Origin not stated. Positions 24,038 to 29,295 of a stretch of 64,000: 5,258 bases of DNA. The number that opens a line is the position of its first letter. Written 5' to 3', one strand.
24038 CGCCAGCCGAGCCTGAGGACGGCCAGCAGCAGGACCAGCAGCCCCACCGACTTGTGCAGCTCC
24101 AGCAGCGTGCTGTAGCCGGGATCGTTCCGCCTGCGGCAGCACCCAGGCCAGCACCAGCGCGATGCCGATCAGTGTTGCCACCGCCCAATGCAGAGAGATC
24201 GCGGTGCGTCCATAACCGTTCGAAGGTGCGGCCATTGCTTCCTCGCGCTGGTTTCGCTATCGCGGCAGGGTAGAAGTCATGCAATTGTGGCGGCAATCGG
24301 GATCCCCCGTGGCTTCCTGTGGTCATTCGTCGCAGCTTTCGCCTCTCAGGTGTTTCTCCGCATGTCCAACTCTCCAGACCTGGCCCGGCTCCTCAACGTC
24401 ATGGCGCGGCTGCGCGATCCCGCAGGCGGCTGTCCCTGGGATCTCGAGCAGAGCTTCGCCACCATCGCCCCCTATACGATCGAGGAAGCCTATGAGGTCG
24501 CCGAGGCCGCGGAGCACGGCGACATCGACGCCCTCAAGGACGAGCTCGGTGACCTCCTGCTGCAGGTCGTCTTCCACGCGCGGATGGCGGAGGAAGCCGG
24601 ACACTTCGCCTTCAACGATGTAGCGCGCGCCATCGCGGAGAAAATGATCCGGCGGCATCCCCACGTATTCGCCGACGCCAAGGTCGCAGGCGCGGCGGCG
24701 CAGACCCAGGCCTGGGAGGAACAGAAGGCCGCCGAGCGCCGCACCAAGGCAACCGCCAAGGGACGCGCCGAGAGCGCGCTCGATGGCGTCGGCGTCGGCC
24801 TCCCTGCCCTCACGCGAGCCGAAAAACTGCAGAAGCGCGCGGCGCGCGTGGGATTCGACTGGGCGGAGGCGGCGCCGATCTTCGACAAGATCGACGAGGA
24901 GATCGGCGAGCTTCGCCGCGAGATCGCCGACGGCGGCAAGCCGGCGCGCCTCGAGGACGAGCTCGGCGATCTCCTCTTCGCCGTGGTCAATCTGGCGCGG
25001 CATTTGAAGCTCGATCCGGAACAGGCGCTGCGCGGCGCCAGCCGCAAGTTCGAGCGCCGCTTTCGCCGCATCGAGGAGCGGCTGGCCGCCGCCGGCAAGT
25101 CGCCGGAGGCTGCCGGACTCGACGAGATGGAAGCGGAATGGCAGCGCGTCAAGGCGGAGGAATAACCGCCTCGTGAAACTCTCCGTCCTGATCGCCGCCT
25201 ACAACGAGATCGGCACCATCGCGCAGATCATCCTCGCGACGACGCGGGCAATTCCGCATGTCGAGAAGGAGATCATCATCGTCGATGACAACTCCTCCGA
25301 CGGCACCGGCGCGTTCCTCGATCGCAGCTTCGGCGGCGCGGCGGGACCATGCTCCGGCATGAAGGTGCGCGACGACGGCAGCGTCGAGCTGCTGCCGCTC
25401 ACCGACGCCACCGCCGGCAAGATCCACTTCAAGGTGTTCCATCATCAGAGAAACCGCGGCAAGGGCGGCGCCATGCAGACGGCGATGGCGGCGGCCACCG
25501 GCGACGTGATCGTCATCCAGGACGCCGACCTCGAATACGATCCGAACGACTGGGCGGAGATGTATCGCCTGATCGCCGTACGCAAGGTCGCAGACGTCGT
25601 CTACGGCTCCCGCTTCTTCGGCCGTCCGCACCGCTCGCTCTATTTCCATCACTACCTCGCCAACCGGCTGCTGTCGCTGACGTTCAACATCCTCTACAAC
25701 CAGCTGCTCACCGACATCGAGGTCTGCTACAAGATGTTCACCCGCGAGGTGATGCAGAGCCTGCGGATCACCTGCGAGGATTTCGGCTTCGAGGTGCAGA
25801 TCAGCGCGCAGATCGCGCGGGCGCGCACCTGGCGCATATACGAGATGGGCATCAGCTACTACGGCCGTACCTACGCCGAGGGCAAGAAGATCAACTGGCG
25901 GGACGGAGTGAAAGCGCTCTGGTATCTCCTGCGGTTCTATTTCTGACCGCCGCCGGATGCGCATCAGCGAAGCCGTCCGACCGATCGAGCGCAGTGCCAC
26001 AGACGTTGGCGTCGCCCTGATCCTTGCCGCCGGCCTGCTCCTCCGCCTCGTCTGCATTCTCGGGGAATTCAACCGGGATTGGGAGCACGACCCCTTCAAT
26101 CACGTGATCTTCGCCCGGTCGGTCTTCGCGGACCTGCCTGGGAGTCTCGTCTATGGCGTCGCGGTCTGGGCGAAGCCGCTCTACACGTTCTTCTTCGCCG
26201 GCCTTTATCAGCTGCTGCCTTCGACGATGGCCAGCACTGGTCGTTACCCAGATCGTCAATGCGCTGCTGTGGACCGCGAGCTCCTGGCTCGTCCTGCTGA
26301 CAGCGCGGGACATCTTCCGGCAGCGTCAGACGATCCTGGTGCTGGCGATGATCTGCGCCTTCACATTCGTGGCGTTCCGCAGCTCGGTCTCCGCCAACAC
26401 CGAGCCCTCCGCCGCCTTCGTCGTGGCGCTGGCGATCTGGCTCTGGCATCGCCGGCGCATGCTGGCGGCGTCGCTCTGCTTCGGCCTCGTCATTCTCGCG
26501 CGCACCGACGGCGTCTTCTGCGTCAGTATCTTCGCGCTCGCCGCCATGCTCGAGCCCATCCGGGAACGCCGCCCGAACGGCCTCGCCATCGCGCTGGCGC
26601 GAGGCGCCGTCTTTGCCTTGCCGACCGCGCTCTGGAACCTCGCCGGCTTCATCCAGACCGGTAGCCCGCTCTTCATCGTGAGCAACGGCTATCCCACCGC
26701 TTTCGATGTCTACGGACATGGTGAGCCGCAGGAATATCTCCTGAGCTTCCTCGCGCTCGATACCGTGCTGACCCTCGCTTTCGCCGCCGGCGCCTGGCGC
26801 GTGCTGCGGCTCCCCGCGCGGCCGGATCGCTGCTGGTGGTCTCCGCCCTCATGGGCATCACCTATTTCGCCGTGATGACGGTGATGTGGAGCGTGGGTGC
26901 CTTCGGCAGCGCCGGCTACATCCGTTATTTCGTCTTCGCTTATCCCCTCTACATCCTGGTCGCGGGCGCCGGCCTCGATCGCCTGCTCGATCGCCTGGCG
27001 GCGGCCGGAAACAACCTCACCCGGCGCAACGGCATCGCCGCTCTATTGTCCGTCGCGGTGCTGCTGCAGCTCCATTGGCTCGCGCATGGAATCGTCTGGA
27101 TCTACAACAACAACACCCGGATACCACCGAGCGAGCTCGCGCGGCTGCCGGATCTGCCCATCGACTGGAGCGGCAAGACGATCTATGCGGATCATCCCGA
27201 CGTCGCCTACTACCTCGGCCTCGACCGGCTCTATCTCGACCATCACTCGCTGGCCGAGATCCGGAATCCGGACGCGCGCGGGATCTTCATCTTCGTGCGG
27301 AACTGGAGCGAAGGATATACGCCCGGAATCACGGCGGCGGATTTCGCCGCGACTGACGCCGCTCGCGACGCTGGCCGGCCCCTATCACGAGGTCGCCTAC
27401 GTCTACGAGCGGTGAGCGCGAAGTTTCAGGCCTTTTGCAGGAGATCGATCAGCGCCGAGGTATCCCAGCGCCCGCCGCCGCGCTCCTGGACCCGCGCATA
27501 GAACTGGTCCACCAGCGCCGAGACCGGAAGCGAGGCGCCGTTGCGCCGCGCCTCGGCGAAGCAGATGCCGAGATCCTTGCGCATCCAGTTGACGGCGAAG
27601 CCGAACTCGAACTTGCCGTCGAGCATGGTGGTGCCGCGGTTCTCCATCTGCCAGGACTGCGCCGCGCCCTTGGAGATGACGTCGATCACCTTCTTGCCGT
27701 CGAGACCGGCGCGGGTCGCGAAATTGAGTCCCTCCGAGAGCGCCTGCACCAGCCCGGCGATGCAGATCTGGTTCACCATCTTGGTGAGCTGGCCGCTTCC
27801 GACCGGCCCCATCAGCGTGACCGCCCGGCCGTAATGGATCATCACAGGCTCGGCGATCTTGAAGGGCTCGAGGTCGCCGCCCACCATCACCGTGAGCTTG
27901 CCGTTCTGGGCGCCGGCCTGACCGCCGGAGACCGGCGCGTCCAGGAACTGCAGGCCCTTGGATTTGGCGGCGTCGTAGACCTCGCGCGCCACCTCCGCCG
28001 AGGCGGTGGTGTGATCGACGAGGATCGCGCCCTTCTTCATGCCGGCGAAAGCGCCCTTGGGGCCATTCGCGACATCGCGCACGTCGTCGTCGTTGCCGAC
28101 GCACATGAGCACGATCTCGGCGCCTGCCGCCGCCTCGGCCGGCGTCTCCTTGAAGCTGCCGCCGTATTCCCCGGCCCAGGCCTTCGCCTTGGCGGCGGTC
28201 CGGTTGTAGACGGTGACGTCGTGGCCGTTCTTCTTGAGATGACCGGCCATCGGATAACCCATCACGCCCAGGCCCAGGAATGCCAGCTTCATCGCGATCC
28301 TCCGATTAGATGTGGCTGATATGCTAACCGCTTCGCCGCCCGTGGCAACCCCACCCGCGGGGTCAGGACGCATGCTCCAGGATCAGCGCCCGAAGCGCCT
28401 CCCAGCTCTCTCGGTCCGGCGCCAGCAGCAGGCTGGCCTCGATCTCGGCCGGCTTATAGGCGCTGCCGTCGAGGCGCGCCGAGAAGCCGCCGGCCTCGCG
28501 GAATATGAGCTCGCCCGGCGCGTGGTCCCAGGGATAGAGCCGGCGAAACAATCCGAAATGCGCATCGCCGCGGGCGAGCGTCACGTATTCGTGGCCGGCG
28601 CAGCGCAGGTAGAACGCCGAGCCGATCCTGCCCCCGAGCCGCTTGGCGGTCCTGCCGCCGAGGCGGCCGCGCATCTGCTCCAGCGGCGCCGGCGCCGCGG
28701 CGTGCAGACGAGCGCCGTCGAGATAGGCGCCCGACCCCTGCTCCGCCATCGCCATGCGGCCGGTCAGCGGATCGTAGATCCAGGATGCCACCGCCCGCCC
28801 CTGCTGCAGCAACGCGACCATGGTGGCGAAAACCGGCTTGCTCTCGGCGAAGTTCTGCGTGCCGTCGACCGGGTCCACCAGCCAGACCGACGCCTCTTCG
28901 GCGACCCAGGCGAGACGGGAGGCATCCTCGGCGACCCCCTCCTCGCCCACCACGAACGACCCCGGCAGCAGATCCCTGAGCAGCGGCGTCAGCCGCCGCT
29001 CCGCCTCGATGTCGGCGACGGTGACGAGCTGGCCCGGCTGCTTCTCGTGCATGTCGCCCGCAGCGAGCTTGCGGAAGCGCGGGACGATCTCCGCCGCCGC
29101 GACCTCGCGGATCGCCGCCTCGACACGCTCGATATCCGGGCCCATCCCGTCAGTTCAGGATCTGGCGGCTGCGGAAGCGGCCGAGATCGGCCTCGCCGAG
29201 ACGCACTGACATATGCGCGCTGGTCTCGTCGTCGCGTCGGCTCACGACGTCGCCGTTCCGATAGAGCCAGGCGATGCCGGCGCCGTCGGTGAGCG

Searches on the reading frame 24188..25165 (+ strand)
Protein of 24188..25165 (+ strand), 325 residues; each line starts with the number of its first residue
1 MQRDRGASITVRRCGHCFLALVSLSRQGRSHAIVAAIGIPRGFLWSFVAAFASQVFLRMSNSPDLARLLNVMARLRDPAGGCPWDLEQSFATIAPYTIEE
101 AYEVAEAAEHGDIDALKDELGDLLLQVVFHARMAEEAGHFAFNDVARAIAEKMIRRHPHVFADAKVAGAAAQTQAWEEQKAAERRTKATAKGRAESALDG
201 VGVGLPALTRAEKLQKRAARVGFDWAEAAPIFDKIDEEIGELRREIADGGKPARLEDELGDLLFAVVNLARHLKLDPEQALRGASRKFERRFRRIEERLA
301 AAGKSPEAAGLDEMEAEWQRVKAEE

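Call 44: list_cluster_members(proteins=[window:24188-25165:+, window:27426-28373:-, window:28363-29145:-, window:29150-30478:-, window:33811-36024:-, window:36068-37549:-, window:37516-38670:-, window:38639-39625:-, window:39721-40569:-, window:44456-45373:-])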
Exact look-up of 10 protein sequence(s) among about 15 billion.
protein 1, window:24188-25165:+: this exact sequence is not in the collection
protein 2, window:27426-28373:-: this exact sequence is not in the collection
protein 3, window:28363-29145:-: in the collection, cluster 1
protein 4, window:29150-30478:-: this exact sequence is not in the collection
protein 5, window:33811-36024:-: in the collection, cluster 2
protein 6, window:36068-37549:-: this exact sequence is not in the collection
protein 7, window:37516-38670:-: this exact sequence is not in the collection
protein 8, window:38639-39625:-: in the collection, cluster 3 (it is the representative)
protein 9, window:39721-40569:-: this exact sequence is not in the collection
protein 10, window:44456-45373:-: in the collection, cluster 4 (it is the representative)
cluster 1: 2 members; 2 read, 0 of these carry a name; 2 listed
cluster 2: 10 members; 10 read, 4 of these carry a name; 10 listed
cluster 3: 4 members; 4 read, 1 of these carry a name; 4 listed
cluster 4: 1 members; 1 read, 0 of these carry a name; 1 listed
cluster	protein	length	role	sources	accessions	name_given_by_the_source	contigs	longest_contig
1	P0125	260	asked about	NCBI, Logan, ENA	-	-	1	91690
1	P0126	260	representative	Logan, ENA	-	-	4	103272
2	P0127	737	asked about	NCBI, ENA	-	-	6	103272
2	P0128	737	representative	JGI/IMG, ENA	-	-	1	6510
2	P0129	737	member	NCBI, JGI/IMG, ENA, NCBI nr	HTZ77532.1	MAG TPA: PAS domain-containing sensor histidine kinase [Stellaceae bacterium] | PAS domain-containing sensor histidine kinase [Stellaceae bacterium]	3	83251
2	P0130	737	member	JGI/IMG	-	two-component system nitrogen regulation sensor histidine kinase NtrY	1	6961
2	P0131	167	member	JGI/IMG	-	two-component system nitrogen regulation sensor histidine kinase NtrY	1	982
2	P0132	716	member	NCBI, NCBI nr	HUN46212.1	MAG TPA: PAS domain-containing sensor histidine kinase [Stellaceae bacterium] | PAS domain-containing sensor histidine kinase [Stellaceae bacterium]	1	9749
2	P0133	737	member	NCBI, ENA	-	-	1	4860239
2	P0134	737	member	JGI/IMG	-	-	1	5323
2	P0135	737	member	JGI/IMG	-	-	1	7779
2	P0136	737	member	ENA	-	-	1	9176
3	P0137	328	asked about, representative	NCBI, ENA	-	-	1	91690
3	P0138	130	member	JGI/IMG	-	tRNA-dihydrouridine synthase B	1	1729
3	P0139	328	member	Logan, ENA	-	-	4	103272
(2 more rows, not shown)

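Call 57: search_protein_families(library=pfam, proteins=[window:24188-25165:+])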
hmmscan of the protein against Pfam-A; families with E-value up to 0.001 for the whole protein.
window:24188-25165:+ (325 aa): 2 families
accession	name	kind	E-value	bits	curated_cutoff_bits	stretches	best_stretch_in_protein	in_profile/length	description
PF03819.22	MazG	-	3.5e-42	143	22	2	88-161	1-74/74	MazG nucleotide pyrophosphohydrolase domain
PF01503.22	PRA-PH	-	6.6e-09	36.5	21.3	0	224-282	21-80/86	Phosphoribosyl-ATP pyrophosphohydrolase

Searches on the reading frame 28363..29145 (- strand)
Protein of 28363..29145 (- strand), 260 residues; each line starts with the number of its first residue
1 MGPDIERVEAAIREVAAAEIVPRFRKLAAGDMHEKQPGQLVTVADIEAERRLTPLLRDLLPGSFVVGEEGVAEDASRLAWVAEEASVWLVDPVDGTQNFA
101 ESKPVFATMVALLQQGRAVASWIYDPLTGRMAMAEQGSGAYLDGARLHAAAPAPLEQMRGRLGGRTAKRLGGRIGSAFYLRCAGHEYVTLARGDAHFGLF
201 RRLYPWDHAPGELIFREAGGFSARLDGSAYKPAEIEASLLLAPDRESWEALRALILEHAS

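Call 45: find_encoding_contigs(protein=window:28363-29145:-, flank=10000, max_places=10)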
Protein window:28363-29145:- (260 aa): 1 contig read that carries it; 1 place shown.
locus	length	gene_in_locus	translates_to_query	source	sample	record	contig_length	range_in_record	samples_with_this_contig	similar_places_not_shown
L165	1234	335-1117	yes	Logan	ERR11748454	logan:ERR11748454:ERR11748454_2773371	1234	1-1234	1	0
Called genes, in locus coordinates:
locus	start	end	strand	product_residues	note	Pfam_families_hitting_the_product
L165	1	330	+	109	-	?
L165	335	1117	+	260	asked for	PF00459:Inositol_P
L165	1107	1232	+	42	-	?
